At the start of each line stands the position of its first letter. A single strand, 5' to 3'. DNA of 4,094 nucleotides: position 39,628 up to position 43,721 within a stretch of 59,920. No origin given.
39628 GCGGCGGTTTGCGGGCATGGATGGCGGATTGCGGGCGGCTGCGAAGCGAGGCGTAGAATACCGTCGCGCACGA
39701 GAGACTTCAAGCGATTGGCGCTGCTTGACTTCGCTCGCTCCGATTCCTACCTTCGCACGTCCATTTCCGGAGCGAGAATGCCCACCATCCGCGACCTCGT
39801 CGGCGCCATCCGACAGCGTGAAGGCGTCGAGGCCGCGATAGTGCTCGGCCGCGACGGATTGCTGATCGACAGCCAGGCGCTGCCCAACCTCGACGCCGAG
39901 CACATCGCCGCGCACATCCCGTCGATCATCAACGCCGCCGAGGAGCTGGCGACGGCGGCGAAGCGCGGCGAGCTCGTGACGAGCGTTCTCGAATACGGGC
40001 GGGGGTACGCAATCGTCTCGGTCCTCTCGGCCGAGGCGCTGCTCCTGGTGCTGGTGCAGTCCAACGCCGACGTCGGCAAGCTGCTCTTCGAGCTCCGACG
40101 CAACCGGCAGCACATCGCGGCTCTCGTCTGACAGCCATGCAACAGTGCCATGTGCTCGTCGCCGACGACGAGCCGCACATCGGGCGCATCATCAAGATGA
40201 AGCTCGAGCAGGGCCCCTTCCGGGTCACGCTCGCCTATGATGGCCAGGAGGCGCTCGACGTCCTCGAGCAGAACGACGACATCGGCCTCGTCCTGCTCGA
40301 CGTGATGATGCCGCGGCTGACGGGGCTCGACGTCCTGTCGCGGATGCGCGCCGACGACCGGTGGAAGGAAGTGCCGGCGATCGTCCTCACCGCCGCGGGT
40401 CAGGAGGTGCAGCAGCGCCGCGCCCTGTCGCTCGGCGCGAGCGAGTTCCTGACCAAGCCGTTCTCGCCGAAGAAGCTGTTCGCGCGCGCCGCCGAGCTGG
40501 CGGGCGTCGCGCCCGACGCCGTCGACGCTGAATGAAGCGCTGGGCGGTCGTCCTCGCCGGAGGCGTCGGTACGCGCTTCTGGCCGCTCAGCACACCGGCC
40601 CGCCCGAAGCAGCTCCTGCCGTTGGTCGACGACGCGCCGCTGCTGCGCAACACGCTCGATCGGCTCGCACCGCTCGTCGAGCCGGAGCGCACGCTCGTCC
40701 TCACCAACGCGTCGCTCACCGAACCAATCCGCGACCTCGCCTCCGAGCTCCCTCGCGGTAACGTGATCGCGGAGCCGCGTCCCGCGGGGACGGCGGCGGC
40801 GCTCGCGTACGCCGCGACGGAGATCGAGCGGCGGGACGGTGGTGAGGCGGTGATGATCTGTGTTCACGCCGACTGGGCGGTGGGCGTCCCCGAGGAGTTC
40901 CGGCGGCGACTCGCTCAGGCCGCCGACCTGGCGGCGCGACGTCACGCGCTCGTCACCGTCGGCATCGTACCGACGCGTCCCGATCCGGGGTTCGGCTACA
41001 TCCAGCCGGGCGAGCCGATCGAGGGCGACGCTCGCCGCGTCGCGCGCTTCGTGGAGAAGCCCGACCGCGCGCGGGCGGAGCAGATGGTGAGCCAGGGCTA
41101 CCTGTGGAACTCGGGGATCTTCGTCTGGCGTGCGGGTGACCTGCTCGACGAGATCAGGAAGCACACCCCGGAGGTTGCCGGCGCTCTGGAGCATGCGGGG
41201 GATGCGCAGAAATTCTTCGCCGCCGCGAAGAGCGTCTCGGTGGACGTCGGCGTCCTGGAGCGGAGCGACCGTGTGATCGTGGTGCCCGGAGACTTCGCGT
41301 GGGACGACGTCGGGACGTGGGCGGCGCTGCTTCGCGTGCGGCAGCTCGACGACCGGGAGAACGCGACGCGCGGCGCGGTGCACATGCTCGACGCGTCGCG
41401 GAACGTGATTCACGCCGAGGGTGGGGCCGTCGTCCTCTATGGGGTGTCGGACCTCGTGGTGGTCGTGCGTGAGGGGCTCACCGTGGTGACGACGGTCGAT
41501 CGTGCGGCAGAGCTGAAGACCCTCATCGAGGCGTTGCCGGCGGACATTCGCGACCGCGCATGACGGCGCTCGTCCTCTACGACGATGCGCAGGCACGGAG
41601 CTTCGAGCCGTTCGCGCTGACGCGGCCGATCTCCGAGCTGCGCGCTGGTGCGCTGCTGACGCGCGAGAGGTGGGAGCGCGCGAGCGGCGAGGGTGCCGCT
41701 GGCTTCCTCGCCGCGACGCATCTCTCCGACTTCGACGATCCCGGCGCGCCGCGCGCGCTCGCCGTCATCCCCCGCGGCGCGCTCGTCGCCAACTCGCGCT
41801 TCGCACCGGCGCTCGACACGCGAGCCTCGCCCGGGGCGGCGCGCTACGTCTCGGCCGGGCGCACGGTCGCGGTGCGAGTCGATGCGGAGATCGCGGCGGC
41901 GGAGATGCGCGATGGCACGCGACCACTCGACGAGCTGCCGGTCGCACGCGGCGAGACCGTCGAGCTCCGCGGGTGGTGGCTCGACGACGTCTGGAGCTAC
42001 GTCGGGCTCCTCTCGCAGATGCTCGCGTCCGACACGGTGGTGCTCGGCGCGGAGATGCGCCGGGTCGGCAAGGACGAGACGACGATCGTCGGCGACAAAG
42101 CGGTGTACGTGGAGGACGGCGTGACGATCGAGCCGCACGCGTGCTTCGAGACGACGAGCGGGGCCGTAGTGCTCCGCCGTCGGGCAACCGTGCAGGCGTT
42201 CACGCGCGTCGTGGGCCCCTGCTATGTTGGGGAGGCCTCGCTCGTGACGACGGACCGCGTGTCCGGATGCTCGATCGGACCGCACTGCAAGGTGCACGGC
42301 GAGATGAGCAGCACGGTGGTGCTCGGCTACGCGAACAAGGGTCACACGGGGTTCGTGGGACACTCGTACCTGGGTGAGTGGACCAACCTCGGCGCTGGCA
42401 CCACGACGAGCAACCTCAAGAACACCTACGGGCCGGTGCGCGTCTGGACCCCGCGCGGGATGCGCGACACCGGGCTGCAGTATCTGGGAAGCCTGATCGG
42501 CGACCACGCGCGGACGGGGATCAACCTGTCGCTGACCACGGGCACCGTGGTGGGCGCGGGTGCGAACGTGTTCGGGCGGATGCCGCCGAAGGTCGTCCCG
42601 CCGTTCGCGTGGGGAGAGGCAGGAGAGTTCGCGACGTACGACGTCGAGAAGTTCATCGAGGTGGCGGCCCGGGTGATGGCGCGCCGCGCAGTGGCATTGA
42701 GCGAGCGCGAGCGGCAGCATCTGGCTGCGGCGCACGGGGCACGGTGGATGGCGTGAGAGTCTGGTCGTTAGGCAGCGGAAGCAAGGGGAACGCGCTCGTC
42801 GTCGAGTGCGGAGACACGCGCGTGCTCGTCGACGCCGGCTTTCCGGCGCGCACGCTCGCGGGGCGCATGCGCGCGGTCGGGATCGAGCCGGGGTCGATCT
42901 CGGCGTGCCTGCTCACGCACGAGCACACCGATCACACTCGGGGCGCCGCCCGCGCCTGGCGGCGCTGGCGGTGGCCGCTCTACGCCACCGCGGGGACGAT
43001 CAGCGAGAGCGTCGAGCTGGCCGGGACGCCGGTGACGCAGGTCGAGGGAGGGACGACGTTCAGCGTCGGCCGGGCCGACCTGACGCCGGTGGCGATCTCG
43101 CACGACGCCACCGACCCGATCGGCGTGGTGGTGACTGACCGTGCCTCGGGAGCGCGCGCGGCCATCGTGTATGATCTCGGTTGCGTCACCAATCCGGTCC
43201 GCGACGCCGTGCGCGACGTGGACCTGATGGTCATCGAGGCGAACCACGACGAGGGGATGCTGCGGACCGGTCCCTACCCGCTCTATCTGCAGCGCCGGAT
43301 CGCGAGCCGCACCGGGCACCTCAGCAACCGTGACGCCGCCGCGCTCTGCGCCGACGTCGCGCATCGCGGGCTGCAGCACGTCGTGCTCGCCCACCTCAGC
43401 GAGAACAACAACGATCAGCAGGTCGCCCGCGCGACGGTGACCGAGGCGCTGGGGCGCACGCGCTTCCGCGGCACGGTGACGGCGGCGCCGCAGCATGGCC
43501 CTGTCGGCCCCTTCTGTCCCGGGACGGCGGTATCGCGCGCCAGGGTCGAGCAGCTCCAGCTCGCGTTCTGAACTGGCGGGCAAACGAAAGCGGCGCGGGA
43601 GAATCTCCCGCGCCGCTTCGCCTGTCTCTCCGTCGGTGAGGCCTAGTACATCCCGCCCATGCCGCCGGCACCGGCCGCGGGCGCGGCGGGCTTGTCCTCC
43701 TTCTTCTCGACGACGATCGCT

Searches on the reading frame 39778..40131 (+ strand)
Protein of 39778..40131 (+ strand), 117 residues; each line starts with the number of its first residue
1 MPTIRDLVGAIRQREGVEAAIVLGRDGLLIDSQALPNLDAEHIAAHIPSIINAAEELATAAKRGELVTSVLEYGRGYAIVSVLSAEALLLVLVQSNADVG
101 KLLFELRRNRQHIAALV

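Call 25: search_protein_families(library=pfam, proteins=[window:39778-40131:+])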
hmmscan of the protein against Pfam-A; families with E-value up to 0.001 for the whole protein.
window:39778-40131:+ (117 aa): 1 family
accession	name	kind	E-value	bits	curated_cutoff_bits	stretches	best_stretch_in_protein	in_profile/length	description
PF03259.23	Robl_LC7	-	1.7e-12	47.4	23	1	6-92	4-90/91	Roadblock/LC7 domain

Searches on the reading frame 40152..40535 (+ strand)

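Call 25: search_protein_families(library=pfam, proteins=[window:40152-40535:+])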
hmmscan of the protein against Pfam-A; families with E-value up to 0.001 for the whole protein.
window:40152-40535:+ (127 aa): 1 family
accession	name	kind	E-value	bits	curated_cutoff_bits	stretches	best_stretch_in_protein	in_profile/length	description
PF00072.30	Response_reg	-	3.4e-26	92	30.2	1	2-112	2-109/111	Response regulator receiver domain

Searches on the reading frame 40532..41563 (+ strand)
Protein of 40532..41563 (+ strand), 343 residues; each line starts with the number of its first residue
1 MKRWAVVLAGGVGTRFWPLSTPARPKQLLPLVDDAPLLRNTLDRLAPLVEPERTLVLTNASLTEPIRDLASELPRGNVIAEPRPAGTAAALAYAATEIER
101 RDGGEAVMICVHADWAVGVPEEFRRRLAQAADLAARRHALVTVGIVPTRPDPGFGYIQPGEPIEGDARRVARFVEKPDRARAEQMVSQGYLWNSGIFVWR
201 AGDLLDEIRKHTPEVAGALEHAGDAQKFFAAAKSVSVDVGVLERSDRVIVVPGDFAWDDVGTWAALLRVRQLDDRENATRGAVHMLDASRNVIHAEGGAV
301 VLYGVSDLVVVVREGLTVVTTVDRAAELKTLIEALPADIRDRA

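Call 25: search_protein_families(library=pfam, proteins=[window:40532-41563:+])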
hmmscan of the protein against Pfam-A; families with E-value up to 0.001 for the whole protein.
window:40532-41563:+ (343 aa): 3 families
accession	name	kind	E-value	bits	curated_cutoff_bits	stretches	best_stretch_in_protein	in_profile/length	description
PF00483.29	NTP_transferase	-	4.7e-40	138.1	21.2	1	5-273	2-242/245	Nucleotidyl transferase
PF12804.13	NTP_transf_3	-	1.3e-10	42.2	27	1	5-133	1-113/160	MobA-like NTP transferase domain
PF22640.1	ManC_GMP_beta-helix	-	6.6e-05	23.2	27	1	285-335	5-55/55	MannoseP isomerase/GMP-like beta-helix domain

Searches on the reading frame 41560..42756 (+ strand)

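Call 26: search_protein_families(library=pfam, proteins=[window:41560-42756:+])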
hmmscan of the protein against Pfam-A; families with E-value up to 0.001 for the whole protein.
window:41560-42756:+ (398 aa): 2 families
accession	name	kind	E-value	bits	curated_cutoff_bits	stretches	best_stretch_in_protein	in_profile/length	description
PF13562.11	NTP_transf_4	-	2.7e-17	63.7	27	1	4-161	1-147/153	Sugar nucleotidyl transferase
PF00132.30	Hexapep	-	1.4e-05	25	27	0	311-337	2-28/36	Bacterial transferase hexapeptide (six repeats)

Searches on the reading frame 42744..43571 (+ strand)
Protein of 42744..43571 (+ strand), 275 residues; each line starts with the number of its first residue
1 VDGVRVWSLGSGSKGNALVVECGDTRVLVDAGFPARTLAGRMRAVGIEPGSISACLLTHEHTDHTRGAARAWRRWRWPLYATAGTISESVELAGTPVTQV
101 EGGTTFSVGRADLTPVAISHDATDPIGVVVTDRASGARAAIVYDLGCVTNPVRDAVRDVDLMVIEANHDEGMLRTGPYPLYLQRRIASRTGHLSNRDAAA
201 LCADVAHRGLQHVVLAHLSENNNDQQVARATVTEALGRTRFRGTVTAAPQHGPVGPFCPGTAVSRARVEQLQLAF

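Call 26: search_protein_families(library=pfam, proteins=[window:42744-43571:+])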
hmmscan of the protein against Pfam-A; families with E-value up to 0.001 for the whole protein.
window:42744-43571:+ (275 aa): 2 families
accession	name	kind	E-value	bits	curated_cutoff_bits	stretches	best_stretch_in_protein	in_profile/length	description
PF12706.13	Lactamase_B_2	-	2e-17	63.9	27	1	25-208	1-193/200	Beta-lactamase superfamily domain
PF00753.33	Lactamase_B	-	2.7e-11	44.2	22.7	1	14-102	5-94/196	Metallo-beta-lactamase superfamily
